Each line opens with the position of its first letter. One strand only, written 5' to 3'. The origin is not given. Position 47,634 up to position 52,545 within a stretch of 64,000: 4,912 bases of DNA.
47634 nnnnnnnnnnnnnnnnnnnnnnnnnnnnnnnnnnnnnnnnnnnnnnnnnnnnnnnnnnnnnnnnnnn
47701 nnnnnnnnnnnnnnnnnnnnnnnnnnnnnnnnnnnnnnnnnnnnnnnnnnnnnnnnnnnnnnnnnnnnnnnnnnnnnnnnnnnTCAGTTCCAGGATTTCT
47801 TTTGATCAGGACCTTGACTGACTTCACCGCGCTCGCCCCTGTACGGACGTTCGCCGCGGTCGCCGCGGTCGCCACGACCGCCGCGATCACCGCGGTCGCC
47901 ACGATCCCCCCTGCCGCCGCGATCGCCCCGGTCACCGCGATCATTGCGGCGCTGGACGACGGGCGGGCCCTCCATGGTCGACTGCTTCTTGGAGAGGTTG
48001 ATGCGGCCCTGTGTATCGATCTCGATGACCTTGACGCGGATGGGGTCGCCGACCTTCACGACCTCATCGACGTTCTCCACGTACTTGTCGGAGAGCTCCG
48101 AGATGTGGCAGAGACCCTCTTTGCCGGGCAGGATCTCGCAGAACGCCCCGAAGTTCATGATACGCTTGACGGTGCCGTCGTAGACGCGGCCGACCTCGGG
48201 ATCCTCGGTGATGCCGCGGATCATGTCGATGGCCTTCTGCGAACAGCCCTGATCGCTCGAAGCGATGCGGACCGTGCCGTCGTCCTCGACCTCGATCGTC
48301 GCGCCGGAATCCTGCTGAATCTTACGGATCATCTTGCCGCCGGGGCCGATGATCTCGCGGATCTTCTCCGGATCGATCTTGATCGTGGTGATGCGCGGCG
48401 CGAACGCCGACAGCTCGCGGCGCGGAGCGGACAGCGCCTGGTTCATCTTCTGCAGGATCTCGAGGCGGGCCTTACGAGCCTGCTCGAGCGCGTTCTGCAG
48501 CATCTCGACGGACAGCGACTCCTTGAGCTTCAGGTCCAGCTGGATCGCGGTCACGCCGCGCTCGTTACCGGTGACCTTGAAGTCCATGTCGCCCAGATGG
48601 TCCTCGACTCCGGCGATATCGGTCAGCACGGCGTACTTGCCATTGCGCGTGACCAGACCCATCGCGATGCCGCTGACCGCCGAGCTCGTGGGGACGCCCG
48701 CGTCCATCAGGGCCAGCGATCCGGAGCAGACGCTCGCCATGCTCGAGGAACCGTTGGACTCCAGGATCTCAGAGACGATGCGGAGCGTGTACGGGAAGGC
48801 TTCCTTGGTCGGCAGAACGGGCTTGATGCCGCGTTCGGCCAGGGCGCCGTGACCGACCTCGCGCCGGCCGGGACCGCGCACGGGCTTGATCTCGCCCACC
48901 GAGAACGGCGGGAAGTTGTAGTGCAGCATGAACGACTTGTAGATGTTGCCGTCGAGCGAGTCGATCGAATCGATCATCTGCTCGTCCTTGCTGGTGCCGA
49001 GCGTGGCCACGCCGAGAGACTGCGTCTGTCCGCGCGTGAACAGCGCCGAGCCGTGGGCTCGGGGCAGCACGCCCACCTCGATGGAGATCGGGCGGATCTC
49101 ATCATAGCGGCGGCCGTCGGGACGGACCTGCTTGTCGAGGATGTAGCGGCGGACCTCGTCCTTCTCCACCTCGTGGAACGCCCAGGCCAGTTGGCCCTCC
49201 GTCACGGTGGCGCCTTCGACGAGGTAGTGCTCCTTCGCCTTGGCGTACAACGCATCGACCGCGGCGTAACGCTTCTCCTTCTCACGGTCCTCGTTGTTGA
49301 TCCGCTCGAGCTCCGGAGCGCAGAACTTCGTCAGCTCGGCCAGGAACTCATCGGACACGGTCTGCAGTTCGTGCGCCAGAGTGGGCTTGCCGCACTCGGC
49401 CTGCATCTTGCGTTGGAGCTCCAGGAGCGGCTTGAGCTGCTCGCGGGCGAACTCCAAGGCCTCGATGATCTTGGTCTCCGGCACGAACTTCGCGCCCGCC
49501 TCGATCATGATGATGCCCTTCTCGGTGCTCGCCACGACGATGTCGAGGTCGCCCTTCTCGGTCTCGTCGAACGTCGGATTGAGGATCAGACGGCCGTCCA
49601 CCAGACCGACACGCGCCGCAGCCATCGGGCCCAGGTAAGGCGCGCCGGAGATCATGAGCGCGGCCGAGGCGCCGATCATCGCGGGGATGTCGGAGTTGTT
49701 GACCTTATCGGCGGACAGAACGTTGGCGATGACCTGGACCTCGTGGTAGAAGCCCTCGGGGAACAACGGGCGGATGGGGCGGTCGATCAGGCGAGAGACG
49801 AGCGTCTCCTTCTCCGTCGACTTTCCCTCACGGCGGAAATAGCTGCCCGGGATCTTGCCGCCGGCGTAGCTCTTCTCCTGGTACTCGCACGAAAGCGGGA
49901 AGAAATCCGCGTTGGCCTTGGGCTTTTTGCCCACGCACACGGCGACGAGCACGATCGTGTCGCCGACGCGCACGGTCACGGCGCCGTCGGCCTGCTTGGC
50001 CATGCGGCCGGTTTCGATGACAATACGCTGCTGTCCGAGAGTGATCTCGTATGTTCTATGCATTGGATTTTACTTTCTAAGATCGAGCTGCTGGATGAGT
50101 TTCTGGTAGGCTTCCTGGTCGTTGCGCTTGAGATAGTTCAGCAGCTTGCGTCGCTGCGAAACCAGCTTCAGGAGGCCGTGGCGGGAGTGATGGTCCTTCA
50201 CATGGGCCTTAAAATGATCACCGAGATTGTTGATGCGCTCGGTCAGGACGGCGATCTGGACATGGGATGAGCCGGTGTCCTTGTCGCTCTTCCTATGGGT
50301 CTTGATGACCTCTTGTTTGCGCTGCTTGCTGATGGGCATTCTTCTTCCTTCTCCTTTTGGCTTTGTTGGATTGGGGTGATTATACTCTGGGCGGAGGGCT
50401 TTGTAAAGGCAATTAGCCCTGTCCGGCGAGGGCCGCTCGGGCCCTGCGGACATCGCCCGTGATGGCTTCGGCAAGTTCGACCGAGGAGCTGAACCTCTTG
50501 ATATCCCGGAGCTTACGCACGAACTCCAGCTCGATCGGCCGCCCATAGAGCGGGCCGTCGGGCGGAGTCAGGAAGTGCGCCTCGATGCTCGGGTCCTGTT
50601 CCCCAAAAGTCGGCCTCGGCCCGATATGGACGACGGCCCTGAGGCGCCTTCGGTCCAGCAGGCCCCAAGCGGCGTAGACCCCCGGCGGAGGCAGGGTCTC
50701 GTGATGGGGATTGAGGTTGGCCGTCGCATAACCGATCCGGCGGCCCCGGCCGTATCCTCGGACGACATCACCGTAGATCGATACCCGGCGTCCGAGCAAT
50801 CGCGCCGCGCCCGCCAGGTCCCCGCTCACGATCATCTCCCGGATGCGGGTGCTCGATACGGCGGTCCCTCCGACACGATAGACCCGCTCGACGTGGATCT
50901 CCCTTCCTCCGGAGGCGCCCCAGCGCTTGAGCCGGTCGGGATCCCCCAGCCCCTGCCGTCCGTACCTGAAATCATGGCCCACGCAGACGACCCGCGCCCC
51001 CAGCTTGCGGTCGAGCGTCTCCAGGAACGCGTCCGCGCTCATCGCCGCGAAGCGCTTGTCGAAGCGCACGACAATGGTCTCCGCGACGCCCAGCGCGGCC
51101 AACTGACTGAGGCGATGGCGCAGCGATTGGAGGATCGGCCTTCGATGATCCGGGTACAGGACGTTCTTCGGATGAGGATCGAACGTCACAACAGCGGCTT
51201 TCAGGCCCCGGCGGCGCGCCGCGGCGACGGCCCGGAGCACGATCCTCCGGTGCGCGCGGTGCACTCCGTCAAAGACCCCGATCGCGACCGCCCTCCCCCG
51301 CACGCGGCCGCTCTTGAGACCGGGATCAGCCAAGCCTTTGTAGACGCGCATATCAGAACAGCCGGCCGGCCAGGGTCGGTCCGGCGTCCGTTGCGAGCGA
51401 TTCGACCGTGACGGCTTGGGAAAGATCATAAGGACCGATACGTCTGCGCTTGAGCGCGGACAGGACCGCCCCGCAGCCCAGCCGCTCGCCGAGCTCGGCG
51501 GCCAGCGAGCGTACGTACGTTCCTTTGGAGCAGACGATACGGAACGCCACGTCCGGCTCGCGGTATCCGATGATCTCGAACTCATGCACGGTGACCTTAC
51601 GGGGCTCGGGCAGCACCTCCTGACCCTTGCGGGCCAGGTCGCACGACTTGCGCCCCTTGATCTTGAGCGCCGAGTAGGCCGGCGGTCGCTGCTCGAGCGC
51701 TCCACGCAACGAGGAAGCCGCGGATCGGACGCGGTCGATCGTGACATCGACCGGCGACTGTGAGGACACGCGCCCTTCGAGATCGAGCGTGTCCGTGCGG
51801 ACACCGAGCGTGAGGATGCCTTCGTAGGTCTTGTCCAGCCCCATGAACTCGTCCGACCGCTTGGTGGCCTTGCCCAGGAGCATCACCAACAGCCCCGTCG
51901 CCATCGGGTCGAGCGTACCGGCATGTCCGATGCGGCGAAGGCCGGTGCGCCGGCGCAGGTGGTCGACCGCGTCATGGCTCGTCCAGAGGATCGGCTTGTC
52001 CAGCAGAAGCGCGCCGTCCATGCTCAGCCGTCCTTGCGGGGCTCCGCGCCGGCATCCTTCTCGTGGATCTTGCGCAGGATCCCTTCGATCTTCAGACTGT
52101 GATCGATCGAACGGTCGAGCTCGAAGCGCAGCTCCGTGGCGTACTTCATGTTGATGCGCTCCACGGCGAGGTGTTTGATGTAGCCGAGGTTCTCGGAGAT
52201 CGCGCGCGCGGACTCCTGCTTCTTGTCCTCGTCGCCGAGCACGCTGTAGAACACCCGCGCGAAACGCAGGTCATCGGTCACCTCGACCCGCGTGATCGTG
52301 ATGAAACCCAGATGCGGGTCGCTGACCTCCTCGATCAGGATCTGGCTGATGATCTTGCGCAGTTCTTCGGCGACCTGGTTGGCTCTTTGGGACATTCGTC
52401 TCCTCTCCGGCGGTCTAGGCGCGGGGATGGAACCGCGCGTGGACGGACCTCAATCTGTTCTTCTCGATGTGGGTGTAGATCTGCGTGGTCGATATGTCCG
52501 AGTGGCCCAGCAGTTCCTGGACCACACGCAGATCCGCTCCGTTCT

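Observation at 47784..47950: PNPase with a C-terminal RGD/RGG-repeat tail, encoded by a tandem 9-bp DNA repeat that also overlaps the dut start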

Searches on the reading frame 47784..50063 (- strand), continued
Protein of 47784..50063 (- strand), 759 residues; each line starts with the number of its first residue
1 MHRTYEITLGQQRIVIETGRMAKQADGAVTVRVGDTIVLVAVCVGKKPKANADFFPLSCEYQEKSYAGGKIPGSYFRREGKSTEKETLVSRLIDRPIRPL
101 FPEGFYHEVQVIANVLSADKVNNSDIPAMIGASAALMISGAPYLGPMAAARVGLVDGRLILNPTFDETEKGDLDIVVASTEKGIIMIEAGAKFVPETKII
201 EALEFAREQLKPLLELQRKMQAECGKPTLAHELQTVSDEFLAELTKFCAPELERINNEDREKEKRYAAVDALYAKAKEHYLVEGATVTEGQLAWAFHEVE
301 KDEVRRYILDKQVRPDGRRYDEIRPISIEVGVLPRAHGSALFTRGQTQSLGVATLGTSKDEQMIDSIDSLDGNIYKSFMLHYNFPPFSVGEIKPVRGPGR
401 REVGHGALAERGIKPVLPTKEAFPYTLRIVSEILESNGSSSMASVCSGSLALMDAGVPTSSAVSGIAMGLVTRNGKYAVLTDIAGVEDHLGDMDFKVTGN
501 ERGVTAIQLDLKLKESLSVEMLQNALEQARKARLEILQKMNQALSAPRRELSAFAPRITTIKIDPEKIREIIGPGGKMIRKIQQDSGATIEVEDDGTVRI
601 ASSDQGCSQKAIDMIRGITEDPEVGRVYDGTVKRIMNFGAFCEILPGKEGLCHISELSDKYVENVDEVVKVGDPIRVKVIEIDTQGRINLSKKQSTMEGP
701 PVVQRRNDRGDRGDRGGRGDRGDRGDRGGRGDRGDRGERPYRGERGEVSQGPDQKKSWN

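Call 51: search_solved_structures(query=window:47787-50063:-, max_evalue=1e-50)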
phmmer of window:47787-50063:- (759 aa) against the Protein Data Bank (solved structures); distinct sequences matched with E-value up to 1e-50: 26.
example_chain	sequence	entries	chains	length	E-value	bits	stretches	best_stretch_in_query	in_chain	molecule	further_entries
3cdi_A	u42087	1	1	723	4.8e-219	732.7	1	8-713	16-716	Polynucleotide phosphorylase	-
7ogk_A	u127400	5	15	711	1.2e-218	731.4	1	8-705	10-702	Polyribonucleotide nucleotidyltransferase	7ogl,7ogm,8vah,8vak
4nbq_A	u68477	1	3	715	2.6e-213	713.8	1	9-694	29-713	Polyribonucleotide nucleotidyltransferase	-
5yjj_A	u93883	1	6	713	5.1e-209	699.6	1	12-693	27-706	Polyribonucleotide nucleotidyltransferase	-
4am3_A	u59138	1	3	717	2.8e-206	690.5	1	7-697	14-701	POLYRIBONUCLEOTIDE NUCLEOTIDYLTRANSFERASE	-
4aid_A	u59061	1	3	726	2.9e-206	690.4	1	7-697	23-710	POLYRIBONUCLEOTIDE NUCLEOTIDYLTRANSFERASE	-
4aim_A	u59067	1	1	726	3.9e-206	690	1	7-697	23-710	POLYRIBONUCLEOTIDE NUCLEOTIDYLTRANSFERASE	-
6d6k_A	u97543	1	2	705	2.1e-201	674.4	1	6-694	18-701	Polyribonucleotide nucleotidyltransferase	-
8zaw_A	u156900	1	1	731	3.3e-195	653.9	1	12-692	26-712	Polyribonucleotide nucleotidyltransferase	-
3h1c_A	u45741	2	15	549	1.4e-167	562.5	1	8-552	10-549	Polyribonucleotide nucleotidyltransferase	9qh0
3gcm_A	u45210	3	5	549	1.6e-167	562.4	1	8-552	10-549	Polyribonucleotide nucleotidyltransferase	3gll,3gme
9ibh_A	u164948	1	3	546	1.8e-167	562.2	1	8-548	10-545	Polyribonucleotide nucleotidyltransferase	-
3cdj_A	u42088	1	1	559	3.3e-167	561.3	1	8-549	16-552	Polynucleotide phosphorylase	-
9qh3_A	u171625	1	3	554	1.5e-163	549.2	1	5-556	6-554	Polyribonucleotide nucleotidyltransferase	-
5xex_A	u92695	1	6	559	4.7e-162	544.3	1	12-552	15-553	Polyribonucleotide nucleotidyltransferase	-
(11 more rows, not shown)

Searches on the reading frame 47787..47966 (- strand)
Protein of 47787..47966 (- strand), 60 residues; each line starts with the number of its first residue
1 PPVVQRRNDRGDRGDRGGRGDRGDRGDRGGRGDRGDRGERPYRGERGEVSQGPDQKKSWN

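Call 16: find_homologous_proteins(query=window:47787-47966:-, max_evalue=0.001)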
Query seq(60 aa) (60 aa): 3 proteins with E <= 0.001 among 8000 candidates.
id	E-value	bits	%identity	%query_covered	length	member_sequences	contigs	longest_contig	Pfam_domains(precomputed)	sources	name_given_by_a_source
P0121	6.6e-6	44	74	57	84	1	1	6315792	PF01391.24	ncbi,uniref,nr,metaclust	ncbi:collagen-like triple helix repeat-containing protein [Chroococcidiopsis thermalis]|uniref:colla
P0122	4.1e-5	41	31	43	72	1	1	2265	-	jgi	jgi:hypothetical protein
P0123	8.2e-5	40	75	67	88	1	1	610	PF01250.23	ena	-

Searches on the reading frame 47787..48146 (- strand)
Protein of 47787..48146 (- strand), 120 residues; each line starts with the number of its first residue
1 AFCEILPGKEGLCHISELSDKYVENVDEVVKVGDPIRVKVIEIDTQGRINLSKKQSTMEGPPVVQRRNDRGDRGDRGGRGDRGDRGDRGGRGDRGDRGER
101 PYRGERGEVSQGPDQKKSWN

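Call 47: find_homologous_proteins(query=window:47787-48146:-, max_evalue=0.001)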
Query seq(120 aa) (120 aa): 575 proteins with E <= 0.001 among 8000 candidates; the best 120 are listed.
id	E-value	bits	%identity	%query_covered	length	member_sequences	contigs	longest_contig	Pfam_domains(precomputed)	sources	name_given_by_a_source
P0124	1.4e-28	117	84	56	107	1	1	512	PF00575.30,PF24685.2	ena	-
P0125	1.9e-25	107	78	57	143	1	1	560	PF00013.36,PF00575.30,PF24685.2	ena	-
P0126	1.7e-23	101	69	61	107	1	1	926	PF00575.30,PF24685.2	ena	-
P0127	2.4e-22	97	62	51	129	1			PF00575.30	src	-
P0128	5.0e-22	96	52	51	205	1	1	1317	PF00013.36,PF00575.30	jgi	jgi:polyribonucleotide nucleotidyltransferase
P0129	5.4e-22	96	63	49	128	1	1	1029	PF00575.30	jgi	jgi:polyribonucleotide nucleotidyltransferase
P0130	1.2e-21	95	52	73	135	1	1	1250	PF00575.30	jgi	jgi:polyribonucleotide nucleotidyltransferase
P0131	2.2e-21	94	46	67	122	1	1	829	PF00575.30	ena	-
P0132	8.0e-21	92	64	49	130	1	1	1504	PF00575.30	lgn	-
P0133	4.8e-20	90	53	68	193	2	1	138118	PF00013.36,PF00575.30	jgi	jgi:polyribonucleotide nucleotidyltransferase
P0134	1.2e-19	89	57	45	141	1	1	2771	PF00575.30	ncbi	ncbi:MAG: S1 RNA-binding domain-containing protein, partial [Gemmata sp.]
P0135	2.5e-19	87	52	74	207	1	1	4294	PF00013.36,PF00575.30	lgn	-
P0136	2.8e-19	87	46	51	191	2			PF00013.36,PF00575.30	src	-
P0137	5.3e-19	86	58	49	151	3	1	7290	PF00575.30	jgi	jgi:polyribonucleotide nucleotidyltransferase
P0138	6.4e-19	86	46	45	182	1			PF00575.30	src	-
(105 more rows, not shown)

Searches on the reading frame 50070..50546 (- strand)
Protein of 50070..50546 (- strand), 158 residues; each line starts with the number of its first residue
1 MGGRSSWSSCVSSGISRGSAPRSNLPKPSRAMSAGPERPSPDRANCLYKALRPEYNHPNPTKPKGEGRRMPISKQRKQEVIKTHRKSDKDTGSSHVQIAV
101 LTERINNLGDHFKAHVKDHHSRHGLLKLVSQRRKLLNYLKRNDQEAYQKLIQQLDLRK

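Call 53: search_protein_families(library=pfam, proteins=[window:50070-50546:-], max_evalue=0.00001)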
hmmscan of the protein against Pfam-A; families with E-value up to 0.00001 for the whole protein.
window:50070-50546:- (158 aa): 1 family
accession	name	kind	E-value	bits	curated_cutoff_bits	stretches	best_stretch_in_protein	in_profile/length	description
PF00312.27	Ribosomal_S15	-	1.5e-32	112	31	1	77-157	1-81/81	Ribosomal protein S15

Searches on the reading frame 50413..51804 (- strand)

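Call 53: search_protein_families(library=pfam, proteins=[window:50413-51804:-], max_evalue=0.00001)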
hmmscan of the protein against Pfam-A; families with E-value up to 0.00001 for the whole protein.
window:50413-51804:- (463 aa): 2 families
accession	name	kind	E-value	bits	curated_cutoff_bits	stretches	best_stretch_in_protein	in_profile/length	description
PF06574.18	FAD_syn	-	5.3e-39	134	27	1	169-320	6-158/158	FAD synthetase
PF01687.23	Flavokinase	-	1.5e-31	109.7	19.6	1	337-458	1-123/124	Riboflavin kinase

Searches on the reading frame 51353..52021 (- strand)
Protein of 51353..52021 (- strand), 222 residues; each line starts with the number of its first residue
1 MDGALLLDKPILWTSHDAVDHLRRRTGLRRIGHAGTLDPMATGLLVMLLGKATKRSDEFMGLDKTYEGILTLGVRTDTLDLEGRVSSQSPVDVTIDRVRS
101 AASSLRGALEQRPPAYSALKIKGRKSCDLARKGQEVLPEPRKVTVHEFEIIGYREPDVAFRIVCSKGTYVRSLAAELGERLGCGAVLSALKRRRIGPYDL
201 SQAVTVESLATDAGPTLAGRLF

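Call 53: search_protein_families(library=pfam, proteins=[window:51353-52021:-], max_evalue=0.00001)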
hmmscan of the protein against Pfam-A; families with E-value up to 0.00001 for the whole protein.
window:51353-52021:- (222 aa): 2 families
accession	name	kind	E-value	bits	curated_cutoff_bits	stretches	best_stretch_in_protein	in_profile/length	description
PF01509.24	TruB_N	-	1.1e-48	165.9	27.3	1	23-170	1-149/149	TruB family pseudouridylate synthase (N terminal domain)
PF16198.10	TruB_C_2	-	1.4e-09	38.4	29.3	1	171-211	1-41/66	tRNA pseudouridylate synthase B C-terminal domain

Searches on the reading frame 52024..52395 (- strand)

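Call 53: search_protein_families(library=pfam, proteins=[window:52024-52395:-], max_evalue=0.00001)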
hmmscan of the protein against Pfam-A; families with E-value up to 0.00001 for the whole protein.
window:52024-52395:- (123 aa): 1 family
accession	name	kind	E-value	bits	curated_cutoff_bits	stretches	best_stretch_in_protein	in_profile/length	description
PF02033.23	RBFA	-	1.1e-28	100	34.7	1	4-107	1-105/105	Ribosome-binding factor A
